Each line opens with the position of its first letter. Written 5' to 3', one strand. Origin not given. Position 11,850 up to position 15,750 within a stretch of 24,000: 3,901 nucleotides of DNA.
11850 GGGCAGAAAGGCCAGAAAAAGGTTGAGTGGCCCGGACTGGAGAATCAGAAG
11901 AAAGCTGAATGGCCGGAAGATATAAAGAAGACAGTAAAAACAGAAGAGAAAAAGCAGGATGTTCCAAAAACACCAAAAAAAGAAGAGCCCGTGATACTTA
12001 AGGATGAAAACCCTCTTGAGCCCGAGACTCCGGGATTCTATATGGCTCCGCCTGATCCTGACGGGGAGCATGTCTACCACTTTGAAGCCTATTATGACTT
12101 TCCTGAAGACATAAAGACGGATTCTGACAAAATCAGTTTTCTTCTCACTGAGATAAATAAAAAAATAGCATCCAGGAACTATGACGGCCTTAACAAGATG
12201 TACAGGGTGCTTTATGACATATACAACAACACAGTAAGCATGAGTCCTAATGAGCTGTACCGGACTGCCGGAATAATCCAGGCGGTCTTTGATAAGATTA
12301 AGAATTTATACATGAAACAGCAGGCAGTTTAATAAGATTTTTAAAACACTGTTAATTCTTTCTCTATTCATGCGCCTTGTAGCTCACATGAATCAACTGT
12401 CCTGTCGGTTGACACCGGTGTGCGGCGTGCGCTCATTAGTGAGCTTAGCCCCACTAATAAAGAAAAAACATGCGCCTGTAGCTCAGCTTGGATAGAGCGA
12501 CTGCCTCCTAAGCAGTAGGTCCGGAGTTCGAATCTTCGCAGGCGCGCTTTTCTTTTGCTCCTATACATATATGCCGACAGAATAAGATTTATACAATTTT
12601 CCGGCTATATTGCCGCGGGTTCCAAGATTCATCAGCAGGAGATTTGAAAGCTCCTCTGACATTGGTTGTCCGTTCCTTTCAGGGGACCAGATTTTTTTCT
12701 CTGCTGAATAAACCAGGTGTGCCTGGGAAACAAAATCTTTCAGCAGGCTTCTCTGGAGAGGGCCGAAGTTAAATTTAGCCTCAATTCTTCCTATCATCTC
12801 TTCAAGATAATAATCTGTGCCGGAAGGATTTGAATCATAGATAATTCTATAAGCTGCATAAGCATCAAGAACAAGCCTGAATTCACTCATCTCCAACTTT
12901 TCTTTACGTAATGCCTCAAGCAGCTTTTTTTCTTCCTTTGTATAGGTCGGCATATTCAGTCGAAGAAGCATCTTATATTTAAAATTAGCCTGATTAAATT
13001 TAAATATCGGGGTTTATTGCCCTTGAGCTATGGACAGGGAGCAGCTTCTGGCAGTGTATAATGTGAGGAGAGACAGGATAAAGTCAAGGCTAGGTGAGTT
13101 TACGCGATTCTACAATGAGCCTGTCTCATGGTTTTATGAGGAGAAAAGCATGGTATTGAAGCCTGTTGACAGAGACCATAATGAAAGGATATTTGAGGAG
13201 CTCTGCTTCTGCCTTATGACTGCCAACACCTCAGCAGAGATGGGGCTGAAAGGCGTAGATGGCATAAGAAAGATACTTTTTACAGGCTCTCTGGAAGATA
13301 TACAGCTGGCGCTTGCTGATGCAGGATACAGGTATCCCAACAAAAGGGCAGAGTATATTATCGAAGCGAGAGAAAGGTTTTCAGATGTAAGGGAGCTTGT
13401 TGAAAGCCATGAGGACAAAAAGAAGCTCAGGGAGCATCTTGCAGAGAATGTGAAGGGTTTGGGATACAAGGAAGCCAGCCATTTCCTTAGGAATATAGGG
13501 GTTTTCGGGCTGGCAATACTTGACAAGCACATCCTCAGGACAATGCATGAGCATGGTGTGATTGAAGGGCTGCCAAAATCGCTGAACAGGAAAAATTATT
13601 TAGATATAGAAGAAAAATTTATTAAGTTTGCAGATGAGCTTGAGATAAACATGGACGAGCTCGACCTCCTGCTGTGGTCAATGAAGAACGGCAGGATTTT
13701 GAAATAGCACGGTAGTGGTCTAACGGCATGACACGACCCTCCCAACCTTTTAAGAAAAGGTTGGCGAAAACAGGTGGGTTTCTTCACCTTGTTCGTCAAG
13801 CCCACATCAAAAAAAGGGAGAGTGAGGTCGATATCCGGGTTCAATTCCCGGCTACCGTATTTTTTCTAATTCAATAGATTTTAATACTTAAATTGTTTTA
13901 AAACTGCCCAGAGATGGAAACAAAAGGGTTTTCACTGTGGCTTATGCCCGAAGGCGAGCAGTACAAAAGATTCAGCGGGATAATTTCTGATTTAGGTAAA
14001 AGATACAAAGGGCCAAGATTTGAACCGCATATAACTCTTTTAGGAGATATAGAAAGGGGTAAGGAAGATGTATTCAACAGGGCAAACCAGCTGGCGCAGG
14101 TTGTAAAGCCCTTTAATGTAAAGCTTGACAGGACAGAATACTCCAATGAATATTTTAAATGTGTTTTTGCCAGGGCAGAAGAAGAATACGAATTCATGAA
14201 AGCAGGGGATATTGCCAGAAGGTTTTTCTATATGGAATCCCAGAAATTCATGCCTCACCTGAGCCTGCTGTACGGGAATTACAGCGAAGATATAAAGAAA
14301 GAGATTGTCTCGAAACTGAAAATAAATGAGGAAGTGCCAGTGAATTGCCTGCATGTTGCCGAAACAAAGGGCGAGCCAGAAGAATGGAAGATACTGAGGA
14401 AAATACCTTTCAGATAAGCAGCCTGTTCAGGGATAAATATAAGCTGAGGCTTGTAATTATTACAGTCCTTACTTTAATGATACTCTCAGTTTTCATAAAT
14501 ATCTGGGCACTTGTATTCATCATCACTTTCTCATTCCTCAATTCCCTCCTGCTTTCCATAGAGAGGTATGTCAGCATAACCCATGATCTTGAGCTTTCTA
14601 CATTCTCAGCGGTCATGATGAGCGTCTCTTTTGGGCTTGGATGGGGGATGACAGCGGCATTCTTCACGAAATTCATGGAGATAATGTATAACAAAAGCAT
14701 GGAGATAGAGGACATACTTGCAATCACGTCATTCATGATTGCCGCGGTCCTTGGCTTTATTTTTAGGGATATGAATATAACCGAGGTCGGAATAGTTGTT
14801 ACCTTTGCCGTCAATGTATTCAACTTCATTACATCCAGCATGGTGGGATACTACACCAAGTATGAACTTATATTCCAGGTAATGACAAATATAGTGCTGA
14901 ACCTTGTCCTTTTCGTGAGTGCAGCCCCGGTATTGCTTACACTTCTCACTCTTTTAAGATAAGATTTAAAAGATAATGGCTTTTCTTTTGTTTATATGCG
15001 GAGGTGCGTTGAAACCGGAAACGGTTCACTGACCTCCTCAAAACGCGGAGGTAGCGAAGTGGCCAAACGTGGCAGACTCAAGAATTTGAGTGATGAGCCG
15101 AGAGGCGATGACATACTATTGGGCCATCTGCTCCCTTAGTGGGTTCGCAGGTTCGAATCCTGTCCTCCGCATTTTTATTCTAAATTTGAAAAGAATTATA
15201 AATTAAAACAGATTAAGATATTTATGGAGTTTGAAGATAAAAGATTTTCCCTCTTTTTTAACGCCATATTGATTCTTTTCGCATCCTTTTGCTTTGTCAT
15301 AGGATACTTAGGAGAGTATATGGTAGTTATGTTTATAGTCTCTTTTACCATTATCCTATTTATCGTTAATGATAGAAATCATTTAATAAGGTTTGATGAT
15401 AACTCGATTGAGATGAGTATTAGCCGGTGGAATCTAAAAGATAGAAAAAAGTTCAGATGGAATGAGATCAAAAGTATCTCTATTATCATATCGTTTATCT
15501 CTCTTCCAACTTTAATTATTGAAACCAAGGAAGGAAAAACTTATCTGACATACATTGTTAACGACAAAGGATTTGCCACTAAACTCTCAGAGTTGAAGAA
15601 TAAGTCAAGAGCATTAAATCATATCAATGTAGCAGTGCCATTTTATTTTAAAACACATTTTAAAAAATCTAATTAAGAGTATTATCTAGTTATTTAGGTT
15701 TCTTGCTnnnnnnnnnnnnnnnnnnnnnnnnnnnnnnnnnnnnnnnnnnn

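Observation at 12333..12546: tRNA-Arg is preceded by a 100-nt leader that begins, at the predicted TSS, with a copy of the tRNA's own 5' end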

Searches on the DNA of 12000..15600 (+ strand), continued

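Call 29: search_rna_families(sources=[L022, L023, L025, L026, L027, L028, L029, L031, L032, L033], threshold=gathering)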
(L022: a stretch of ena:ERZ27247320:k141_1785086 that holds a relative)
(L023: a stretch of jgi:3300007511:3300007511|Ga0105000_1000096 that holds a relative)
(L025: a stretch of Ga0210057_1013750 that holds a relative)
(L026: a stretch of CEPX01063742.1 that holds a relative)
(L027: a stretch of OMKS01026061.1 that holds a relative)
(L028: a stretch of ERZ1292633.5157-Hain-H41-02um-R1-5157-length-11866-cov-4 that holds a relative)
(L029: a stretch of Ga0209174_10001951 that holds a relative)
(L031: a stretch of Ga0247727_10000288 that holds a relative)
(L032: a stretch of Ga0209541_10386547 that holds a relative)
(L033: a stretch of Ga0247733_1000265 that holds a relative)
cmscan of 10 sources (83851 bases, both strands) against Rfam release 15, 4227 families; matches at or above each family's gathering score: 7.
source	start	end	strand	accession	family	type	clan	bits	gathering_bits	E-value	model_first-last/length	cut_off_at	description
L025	1108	1181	+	RF00005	tRNA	Gene; tRNA;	CL00001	72.4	29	9e-14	1-71/71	no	tRNA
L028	7459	7533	-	RF00005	tRNA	Gene; tRNA;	CL00001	66.2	29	4.5e-12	1-71/71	no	tRNA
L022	325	399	+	RF00005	tRNA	Gene; tRNA;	CL00001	65.4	29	7.7e-12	1-71/71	no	tRNA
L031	2560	2634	-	RF00005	tRNA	Gene; tRNA;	CL00001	65.4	29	7.7e-12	1-71/71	no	tRNA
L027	1705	1788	+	RF00005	tRNA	Gene; tRNA;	CL00001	58.1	29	7.6e-10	1-71/71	no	tRNA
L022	7345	7416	+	RF00005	tRNA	Gene; tRNA;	CL00001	56.9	29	1.7e-09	1-71/71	no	tRNA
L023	5790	5893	+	RF00005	tRNA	Gene; tRNA;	CL00001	43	29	1.1e-05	1-71/71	no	tRNA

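Call 62: build_rna_model(alignment_id=A1, structure=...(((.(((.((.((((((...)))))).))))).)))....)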
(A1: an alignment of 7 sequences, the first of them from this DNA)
Model R1 built from alignment A1 (7 sequences, 43 columns); structure: as given.
model positions 43; base pairs 14; branch points 0; effective number of sequences 7; information 1.253 bits per position. Calibrated on 0.2 Mb of random sequence (short: E-values are rough).
structure used (alignment columns):
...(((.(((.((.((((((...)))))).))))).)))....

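Call 63: search_with_rna_model(model_id=R1, sources=[window, L001, L002, L003, L004, L005, L006, L007, L008, L009, L010, L011, L012, L020, L022, L023, L025, L026, L027, L028, L029, L031, L032, L033, L154, L155, L156, L157, L158, L159], max_evalue=1)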
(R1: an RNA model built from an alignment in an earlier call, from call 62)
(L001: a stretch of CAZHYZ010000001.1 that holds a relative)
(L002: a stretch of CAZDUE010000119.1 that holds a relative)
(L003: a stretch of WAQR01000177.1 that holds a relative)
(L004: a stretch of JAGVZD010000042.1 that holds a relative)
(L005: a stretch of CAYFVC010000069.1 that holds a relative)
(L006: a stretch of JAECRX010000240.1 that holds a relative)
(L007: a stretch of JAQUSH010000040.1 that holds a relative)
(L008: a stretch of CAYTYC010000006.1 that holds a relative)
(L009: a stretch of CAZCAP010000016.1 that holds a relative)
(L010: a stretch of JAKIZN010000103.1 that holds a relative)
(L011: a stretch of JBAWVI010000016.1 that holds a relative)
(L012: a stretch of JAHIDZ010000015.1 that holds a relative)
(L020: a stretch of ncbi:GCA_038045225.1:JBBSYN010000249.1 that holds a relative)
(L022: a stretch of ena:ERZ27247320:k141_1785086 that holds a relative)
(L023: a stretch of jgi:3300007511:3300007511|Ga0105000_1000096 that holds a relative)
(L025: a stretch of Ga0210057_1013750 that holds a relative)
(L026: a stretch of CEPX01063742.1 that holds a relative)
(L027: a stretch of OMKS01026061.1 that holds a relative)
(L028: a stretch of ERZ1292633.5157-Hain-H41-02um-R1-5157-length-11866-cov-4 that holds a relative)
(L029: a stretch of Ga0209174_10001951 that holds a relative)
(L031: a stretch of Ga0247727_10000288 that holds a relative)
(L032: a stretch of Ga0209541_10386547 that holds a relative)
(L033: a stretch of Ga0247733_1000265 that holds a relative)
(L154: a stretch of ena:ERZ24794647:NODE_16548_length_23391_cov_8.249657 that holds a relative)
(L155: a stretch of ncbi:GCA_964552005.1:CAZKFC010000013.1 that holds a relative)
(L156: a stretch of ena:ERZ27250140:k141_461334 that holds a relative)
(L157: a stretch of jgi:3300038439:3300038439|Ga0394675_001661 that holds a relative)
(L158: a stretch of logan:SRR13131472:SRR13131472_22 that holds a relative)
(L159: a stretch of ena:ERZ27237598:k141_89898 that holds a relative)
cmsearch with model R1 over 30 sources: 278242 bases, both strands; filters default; matches with E-value up to 1: 11.
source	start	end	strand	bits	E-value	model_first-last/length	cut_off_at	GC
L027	1892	1934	+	66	7.2e-18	1-43/43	no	0.6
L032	333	375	+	63.9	3.4e-17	1-43/43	no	0.6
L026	958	1000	+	63.5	4.4e-17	1-43/43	no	0.49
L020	2447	2489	+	62.2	1.2e-16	1-43/43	no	0.47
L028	7542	7584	-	62.2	1.2e-16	1-43/43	no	0.47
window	12417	12458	+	61.4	2.1e-16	1-43/43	no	0.57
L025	243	284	+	60.6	3.9e-16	1-43/43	no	0.57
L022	274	315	+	56.2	9.4e-15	1-43/43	no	0.45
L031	2644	2685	-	56.2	9.4e-15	1-43/43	no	0.45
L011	1137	1158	+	13.4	0.47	11-32/43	no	0.32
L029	2947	2965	+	12.8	0.74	12-32/43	no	0.58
